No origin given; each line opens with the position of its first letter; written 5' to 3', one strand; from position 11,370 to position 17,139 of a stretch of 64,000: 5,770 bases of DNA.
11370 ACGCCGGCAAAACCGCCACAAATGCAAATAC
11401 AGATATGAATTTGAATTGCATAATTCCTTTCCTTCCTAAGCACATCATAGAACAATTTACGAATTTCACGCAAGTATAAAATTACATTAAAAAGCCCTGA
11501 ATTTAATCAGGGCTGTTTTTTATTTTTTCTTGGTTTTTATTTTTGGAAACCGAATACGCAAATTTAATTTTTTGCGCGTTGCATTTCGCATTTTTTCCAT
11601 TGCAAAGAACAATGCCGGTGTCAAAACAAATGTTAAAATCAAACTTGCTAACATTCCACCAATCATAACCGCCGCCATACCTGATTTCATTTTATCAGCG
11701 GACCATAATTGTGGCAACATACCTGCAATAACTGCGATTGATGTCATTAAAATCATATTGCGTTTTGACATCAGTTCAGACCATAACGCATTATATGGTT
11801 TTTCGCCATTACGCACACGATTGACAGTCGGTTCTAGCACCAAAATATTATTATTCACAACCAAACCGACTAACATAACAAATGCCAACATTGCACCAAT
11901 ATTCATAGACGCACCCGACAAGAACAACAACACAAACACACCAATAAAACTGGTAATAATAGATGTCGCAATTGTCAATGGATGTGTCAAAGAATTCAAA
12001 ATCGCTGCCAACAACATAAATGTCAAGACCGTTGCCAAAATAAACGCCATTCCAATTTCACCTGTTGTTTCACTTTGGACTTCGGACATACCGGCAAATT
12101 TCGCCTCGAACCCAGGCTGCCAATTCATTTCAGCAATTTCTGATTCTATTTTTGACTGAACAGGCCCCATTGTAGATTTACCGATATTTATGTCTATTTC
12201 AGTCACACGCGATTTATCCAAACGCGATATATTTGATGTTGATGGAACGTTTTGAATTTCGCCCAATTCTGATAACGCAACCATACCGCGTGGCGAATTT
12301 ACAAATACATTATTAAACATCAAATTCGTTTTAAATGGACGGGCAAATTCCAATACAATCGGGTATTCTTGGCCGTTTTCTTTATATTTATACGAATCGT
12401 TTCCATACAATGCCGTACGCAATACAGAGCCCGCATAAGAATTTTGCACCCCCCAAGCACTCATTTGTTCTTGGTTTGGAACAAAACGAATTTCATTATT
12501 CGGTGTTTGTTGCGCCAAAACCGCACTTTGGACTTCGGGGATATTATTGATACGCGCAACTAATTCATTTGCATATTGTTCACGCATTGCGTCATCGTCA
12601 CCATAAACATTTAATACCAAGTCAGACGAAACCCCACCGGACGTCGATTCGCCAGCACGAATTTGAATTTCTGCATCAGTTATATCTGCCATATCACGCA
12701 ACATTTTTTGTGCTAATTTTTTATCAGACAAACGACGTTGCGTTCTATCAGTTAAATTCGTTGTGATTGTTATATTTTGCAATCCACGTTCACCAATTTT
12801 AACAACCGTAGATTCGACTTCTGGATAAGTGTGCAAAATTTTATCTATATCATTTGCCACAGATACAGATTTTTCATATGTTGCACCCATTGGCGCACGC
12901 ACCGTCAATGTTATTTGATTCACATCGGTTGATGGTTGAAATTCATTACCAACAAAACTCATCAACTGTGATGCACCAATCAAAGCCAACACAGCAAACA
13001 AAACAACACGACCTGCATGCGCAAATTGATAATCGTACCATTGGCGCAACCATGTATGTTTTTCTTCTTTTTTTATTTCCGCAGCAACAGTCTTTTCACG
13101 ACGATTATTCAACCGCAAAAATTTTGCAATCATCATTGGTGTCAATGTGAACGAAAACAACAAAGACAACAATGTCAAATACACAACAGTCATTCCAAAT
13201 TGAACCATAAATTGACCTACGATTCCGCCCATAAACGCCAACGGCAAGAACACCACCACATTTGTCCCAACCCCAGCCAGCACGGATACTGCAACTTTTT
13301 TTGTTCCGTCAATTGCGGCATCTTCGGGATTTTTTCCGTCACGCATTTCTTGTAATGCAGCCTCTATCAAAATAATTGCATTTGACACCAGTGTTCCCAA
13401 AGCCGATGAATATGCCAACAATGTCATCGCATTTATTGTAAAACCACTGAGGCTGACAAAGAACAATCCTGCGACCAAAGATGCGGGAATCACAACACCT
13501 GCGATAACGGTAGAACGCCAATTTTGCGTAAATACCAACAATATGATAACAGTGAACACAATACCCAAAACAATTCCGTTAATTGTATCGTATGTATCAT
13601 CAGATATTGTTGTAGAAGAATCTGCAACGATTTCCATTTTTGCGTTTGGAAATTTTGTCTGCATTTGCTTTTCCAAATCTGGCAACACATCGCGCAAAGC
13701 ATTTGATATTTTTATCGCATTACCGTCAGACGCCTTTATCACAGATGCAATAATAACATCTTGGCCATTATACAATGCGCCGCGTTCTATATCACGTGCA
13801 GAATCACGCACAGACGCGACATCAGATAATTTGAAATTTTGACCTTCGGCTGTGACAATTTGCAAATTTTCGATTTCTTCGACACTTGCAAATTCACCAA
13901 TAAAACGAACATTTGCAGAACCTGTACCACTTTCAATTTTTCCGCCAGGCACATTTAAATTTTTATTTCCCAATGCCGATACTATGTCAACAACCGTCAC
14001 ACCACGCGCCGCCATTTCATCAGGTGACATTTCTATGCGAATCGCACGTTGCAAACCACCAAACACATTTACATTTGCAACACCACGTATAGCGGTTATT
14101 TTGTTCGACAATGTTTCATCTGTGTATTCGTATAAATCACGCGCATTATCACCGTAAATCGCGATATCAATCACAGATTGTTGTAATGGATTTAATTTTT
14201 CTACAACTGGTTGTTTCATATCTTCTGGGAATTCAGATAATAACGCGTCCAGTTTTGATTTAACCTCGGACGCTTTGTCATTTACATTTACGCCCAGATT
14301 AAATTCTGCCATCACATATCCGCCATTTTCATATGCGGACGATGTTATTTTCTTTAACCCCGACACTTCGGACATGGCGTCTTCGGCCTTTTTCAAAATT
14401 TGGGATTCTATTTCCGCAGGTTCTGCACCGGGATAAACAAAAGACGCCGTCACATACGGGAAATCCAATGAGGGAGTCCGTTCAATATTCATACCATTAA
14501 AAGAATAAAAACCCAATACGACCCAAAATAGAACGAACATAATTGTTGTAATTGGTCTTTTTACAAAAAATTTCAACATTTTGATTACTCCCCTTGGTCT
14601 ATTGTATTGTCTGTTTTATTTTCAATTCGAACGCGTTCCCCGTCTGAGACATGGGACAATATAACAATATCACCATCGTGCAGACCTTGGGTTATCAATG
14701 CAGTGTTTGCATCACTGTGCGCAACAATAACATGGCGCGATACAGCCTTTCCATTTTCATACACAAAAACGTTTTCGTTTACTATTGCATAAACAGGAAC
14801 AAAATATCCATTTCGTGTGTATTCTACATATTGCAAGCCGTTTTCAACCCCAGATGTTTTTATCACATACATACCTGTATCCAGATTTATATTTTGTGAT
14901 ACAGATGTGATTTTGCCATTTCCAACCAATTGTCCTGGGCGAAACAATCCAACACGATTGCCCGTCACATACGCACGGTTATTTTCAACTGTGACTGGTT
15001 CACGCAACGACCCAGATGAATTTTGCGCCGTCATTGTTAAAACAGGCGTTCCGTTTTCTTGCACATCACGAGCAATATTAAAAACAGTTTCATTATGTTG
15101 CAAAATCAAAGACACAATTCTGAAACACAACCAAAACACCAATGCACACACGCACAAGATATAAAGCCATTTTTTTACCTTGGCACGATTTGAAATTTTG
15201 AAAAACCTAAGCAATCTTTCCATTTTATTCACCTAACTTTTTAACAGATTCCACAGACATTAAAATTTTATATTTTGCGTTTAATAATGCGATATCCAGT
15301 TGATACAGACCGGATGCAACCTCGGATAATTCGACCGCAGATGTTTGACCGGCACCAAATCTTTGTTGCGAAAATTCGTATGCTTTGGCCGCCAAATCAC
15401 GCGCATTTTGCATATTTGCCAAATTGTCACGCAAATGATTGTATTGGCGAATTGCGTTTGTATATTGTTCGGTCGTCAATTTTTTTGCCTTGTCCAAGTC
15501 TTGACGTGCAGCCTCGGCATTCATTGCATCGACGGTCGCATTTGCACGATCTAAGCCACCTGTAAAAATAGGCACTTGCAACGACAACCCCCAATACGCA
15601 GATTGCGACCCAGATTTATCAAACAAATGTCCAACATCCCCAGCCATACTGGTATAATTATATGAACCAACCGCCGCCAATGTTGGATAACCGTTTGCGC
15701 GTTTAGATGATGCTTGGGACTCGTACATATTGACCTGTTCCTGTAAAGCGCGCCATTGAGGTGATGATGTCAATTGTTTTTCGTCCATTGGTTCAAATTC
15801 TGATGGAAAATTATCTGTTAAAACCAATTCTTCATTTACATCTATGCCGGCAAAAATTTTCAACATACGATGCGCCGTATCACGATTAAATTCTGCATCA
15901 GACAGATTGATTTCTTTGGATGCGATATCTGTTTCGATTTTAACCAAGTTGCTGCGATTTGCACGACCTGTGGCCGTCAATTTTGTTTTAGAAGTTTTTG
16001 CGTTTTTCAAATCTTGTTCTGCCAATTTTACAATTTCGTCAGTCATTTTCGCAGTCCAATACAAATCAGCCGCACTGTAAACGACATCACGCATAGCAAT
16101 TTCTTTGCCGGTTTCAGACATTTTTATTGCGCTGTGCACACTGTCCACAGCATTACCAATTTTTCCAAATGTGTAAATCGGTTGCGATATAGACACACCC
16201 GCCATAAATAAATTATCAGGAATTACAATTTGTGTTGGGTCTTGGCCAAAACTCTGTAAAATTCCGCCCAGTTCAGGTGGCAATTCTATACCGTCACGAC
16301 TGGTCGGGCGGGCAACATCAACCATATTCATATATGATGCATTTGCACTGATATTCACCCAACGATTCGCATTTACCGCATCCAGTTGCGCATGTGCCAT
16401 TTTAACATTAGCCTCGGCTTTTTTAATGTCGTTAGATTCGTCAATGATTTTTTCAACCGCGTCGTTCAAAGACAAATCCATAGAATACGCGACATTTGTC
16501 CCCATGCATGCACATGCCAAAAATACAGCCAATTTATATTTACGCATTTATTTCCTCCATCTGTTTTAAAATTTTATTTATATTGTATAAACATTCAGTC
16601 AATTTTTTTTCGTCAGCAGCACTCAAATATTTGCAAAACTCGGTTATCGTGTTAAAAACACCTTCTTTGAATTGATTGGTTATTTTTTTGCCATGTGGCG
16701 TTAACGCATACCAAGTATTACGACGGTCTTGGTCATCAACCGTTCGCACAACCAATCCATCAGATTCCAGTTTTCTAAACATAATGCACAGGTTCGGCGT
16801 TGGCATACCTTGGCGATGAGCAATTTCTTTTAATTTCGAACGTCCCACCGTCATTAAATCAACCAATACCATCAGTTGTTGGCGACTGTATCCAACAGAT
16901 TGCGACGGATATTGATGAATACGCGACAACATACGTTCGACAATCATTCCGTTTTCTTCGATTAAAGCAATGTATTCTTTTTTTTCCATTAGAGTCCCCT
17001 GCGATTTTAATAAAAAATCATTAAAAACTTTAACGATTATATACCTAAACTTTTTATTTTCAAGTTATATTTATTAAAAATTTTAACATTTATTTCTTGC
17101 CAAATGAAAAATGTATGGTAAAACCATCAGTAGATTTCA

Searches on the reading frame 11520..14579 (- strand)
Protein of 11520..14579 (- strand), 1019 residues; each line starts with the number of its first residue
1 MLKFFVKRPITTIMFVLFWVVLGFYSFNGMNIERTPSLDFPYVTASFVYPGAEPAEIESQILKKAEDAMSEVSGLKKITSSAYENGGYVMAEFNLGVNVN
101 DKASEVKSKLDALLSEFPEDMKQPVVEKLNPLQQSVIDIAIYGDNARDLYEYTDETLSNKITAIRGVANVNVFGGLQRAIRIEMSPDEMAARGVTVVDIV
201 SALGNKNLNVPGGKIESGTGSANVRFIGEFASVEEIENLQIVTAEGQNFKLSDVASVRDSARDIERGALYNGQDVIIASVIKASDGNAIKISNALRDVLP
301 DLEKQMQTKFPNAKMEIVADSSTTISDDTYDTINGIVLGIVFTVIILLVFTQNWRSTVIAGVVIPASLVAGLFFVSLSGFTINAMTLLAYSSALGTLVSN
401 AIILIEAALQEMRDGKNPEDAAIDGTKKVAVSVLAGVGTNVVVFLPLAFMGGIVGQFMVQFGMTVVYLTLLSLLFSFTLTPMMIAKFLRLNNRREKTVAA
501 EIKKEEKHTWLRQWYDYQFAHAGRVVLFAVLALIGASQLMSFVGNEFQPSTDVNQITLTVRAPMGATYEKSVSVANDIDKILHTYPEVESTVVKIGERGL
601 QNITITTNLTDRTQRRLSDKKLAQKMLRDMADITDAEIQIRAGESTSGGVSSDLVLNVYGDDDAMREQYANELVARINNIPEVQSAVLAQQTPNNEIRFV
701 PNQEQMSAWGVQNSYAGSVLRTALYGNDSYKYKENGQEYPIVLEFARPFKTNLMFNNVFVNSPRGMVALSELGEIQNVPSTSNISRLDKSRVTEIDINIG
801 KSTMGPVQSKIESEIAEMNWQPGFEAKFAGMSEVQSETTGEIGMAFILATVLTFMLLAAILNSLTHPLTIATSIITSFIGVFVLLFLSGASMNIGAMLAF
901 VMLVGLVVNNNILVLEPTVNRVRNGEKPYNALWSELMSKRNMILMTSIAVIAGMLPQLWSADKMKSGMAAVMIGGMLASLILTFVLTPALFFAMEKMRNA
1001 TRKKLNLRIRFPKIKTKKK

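Call 8: search_protein_families(library=pfam, proteins=[window:11520-14579:-], max_evalue=0.001)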
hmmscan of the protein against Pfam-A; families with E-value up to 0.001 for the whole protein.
window:11520-14579:- (1019 aa): 2 families
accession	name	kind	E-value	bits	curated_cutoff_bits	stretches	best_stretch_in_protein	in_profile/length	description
PF00873.25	ACR_tran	-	2.3e-183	612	28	1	1-994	1-1020/1021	AcrB/AcrD/AcrF family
PF03176.21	MMPL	-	2.3e-06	27.2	20.5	1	810-998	109-306/333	MMPL family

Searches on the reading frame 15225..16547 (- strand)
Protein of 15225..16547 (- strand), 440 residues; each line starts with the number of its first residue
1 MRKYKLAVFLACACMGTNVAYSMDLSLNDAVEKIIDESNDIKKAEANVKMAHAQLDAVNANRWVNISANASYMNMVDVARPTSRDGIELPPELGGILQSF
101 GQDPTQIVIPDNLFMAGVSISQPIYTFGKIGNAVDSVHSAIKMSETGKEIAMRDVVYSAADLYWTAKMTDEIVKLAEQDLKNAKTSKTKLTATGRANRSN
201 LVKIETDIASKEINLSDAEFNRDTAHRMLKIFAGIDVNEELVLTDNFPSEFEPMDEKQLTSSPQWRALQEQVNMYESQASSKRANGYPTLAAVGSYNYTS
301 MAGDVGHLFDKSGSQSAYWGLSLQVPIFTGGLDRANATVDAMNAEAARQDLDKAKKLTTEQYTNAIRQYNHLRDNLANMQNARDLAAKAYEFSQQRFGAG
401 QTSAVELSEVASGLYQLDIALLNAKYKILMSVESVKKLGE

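Call 8: search_protein_families(library=pfam, proteins=[window:15225-16547:-], max_evalue=0.001)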
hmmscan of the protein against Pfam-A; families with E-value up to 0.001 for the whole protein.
window:15225-16547:- (440 aa): 1 family
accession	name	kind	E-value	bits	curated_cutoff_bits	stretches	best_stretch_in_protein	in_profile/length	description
PF02321.23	OEP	-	2.7e-39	135.3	22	2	259-431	9-178/187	Outer membrane efflux protein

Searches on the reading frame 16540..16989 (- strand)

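Call 9: search_protein_families(library=pfam, proteins=[window:16540-16989:-], max_evalue=0.001)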
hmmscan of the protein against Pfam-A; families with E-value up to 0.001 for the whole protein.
window:16540-16989:- (149 aa): 8 families
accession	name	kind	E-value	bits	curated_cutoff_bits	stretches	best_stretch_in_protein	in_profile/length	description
PF01047.28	MarR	-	1.3e-07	31.8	24.6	1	35-91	2-58/59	MarR family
PF01638.23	HxlR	-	1.3e-06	28.6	20.8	1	36-108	5-77/91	HxlR-like helix-turn-helix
PF12802.13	MarR_2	-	9.8e-06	26.1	27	1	33-90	2-60/61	MarR family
PF13463.12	HTH_27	-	1e-05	26.2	22.2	1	35-100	2-68/68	Winged helix DNA-binding domain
PF13601.12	HTH_34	-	3.8e-05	24.2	27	1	39-108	3-73/80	Winged helix DNA-binding domain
PF22381.2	Staph_reg_Sar_Rot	-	0.00013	22.4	27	1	31-105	9-83/85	Transcriptional regulator SarA/Rot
PF01978.25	TrmB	-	0.00022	21.5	25.6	0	32-84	4-56/68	Sugar-specific transcriptional regulator TrmB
PF04458.17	DUF505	-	0.00056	18.9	28.7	1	67-116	367-415/622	Protein of unknown function (DUF505)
